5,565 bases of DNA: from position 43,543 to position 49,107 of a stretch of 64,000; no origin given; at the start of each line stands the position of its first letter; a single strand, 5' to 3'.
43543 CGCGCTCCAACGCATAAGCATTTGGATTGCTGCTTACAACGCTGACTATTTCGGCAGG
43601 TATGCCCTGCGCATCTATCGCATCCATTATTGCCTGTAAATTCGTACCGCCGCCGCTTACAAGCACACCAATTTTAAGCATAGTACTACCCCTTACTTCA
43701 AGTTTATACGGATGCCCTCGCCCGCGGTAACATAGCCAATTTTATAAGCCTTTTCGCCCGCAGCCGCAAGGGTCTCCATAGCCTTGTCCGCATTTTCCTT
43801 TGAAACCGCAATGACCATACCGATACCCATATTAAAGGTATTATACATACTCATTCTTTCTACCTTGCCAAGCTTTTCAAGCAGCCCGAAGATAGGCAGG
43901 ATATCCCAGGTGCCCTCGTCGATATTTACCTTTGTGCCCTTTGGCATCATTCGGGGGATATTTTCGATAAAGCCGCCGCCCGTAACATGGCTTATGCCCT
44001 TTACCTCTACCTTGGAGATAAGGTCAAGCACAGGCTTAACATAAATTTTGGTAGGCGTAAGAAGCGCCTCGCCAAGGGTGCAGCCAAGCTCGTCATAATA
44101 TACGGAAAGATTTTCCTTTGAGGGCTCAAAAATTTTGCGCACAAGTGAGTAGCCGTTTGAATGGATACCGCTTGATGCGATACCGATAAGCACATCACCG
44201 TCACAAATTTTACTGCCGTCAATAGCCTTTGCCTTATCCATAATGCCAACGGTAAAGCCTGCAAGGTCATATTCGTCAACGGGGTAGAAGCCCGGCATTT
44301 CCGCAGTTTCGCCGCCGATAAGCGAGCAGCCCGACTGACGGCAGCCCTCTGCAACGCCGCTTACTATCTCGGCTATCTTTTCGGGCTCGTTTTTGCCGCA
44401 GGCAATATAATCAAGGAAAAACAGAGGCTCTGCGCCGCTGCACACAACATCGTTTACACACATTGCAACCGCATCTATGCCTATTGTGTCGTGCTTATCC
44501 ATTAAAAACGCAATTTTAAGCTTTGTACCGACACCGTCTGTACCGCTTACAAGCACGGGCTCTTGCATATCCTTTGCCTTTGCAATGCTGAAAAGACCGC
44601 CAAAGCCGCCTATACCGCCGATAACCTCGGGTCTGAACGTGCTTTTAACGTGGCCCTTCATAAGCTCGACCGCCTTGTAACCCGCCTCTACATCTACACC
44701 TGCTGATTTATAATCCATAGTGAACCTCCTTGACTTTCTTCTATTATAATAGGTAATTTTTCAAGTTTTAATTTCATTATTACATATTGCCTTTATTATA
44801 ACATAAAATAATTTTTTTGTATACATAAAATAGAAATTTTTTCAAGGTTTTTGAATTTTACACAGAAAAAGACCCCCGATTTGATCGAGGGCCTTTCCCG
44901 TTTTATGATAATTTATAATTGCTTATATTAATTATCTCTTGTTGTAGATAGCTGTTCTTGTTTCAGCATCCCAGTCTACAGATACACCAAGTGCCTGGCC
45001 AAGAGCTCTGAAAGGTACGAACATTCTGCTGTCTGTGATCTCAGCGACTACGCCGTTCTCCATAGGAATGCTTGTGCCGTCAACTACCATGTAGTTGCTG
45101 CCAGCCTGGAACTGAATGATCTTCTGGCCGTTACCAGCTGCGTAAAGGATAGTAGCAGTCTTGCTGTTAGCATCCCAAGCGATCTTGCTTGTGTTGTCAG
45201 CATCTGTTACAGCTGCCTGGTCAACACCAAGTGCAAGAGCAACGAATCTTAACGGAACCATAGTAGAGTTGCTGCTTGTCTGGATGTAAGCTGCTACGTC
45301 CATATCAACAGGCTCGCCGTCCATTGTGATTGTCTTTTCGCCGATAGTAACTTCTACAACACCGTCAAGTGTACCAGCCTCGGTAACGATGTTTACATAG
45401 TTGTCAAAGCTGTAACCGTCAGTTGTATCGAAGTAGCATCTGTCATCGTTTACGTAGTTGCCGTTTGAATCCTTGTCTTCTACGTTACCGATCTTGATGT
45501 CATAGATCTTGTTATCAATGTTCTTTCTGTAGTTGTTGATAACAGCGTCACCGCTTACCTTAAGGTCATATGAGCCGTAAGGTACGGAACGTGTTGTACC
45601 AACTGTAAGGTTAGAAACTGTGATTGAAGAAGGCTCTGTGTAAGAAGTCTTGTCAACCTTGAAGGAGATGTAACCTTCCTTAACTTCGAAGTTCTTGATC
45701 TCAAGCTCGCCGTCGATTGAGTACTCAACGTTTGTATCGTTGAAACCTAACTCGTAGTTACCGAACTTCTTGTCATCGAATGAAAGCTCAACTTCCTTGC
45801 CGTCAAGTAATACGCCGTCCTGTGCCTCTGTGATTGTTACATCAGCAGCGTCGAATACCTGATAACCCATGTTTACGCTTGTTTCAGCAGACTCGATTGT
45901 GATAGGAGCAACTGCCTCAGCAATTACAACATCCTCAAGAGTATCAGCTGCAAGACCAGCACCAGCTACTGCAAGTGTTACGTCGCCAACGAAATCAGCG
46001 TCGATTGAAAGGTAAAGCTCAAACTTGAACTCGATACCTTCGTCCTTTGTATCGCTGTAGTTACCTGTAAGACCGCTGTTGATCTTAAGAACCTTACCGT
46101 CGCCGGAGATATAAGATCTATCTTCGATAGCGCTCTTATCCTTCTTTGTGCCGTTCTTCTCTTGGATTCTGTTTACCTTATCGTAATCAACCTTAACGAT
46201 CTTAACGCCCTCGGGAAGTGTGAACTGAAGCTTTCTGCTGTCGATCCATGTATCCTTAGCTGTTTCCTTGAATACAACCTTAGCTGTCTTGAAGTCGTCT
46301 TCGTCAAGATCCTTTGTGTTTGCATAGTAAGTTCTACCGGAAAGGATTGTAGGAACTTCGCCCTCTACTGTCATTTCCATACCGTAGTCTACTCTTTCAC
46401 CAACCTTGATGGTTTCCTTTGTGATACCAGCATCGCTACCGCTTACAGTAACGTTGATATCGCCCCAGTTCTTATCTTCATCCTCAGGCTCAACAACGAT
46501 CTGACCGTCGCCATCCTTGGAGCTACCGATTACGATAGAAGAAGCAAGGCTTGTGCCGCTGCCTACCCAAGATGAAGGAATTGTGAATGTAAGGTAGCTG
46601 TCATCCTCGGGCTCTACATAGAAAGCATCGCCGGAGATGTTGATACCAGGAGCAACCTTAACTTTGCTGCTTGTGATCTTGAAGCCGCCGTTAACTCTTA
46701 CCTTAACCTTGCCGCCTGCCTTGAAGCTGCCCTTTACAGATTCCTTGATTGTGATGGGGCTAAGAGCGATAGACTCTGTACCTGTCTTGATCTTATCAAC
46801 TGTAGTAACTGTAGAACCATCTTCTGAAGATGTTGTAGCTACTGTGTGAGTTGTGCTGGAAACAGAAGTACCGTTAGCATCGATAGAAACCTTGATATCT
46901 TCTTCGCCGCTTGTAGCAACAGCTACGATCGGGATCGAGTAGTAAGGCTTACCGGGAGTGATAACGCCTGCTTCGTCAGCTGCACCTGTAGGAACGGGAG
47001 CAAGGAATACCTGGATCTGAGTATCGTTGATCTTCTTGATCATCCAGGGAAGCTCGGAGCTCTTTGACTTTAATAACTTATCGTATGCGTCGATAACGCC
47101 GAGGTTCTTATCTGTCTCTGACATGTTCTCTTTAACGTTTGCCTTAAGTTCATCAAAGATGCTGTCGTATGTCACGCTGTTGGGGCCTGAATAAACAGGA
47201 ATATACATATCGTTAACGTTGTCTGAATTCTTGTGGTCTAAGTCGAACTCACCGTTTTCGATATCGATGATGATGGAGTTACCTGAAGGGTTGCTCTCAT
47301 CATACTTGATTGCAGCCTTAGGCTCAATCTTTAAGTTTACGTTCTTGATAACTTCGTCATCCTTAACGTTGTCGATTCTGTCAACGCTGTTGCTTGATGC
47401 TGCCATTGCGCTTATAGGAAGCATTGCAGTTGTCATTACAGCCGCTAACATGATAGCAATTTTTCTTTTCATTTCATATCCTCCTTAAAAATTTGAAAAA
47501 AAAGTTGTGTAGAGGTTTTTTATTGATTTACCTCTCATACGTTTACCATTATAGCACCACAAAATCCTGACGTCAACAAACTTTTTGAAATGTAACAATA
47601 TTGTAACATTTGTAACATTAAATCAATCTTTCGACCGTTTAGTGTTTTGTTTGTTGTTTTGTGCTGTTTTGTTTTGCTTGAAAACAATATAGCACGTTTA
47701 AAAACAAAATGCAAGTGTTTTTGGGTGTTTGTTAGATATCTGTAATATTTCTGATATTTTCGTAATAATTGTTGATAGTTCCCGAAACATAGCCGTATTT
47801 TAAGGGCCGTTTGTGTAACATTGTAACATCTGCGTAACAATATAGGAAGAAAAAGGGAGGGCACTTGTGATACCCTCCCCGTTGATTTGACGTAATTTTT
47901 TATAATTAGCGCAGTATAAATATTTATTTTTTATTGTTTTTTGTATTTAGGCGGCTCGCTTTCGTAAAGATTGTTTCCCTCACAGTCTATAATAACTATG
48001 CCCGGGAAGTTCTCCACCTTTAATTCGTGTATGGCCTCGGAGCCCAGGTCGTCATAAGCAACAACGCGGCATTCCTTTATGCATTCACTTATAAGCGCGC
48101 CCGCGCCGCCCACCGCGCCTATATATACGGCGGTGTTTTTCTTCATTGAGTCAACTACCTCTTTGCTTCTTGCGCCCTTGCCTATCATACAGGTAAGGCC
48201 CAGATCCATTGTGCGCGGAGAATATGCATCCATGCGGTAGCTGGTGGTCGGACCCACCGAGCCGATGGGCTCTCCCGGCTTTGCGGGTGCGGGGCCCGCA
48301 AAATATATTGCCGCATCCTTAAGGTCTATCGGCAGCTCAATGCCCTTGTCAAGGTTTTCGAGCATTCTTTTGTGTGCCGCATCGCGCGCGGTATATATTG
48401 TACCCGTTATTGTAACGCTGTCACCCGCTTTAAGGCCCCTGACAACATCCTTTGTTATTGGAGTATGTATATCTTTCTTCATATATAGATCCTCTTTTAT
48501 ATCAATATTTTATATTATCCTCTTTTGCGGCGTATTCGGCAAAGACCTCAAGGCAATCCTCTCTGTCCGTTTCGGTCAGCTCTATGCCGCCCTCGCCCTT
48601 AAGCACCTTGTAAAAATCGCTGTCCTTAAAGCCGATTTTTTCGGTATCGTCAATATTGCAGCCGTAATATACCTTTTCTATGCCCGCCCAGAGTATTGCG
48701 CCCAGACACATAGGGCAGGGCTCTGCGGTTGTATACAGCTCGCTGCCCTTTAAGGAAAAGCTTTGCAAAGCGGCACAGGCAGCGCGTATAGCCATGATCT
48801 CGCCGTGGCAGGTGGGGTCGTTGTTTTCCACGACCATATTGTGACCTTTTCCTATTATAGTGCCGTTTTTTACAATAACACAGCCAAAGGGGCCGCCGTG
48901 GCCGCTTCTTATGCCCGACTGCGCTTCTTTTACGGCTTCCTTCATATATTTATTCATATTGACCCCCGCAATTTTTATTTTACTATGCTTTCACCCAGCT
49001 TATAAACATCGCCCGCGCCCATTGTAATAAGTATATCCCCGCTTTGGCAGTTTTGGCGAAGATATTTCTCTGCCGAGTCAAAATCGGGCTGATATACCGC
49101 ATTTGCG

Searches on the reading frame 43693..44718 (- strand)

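Call 7: search_protein_families(library=pfam, proteins=[window:43693-44718:-])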
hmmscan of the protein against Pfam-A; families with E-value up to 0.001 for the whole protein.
window:43693-44718:- (341 aa): 2 families
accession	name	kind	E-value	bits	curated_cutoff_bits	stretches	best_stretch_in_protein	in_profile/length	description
PF02769.27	AIRS_C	-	5.8e-39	134.2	23.1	1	174-339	3-154/156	AIR synthase related protein, C-terminal domain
PF00586.29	AIRS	-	1.5e-28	99.9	24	1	55-160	14-112/112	AIR synthase related protein, N-terminal domain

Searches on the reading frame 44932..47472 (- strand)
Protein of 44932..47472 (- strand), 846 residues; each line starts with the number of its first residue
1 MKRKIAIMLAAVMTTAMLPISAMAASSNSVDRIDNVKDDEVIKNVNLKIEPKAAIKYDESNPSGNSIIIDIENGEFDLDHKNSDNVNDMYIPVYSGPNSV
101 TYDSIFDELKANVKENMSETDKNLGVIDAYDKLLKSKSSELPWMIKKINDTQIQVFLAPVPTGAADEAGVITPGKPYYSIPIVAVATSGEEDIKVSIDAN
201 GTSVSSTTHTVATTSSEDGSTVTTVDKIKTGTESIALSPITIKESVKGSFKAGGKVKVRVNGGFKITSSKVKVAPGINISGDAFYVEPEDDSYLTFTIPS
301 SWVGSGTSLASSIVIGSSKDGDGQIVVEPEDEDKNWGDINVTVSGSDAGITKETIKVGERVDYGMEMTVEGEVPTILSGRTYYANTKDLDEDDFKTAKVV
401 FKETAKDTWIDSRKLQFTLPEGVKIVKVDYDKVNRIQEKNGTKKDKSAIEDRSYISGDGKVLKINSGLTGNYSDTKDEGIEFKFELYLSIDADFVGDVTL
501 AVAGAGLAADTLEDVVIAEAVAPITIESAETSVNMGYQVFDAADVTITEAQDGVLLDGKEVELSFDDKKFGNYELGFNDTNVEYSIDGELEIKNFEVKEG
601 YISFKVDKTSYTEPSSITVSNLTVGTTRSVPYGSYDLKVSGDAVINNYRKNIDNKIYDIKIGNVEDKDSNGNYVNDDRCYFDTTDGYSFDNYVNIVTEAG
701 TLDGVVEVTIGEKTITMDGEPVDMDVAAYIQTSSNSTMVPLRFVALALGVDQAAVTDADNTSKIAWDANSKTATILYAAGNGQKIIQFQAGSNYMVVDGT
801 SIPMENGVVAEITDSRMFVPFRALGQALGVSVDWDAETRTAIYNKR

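Call 7: search_protein_families(library=pfam, proteins=[window:44932-47472:-])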
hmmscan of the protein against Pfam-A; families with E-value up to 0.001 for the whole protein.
window:44932-47472:- (846 aa): 1 family
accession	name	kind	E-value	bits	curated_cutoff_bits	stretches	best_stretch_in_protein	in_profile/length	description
PF07833.16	Cu_amine_oxidN1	-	1e-25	90.2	24.2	2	762-842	33-107/108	Copper amine oxidase N-terminal domain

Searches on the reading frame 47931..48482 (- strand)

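Call 7: search_protein_families(library=pfam, proteins=[window:47931-48482:-])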
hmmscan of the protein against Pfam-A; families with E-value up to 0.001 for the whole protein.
window:47931-48482:- (183 aa): 1 family
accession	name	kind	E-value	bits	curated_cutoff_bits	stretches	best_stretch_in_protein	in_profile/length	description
PF05683.17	Fumerase_C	-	4.9e-60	202.8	22.2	1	4-174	30-203/205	Fumarase C-terminus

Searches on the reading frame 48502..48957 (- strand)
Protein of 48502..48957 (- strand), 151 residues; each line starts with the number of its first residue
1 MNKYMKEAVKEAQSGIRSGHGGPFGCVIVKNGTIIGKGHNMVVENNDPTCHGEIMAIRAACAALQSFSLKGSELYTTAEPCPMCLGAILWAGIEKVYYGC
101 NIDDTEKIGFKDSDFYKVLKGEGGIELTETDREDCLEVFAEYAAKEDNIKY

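Call 7: search_protein_families(library=pfam, proteins=[window:48502-48957:-])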
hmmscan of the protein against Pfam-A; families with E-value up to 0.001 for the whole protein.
window:48502-48957:- (151 aa): 2 families
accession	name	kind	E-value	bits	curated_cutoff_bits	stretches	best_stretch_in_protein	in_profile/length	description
PF00383.29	dCMP_cyt_deam_1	-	1.5e-28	99.1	25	1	3-100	6-102/102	Cytidine and deoxycytidylate deaminase zinc-binding region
PF14437.12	MafB19-deam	-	6.1e-24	85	27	1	2-115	4-113/142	MafB19-like deaminase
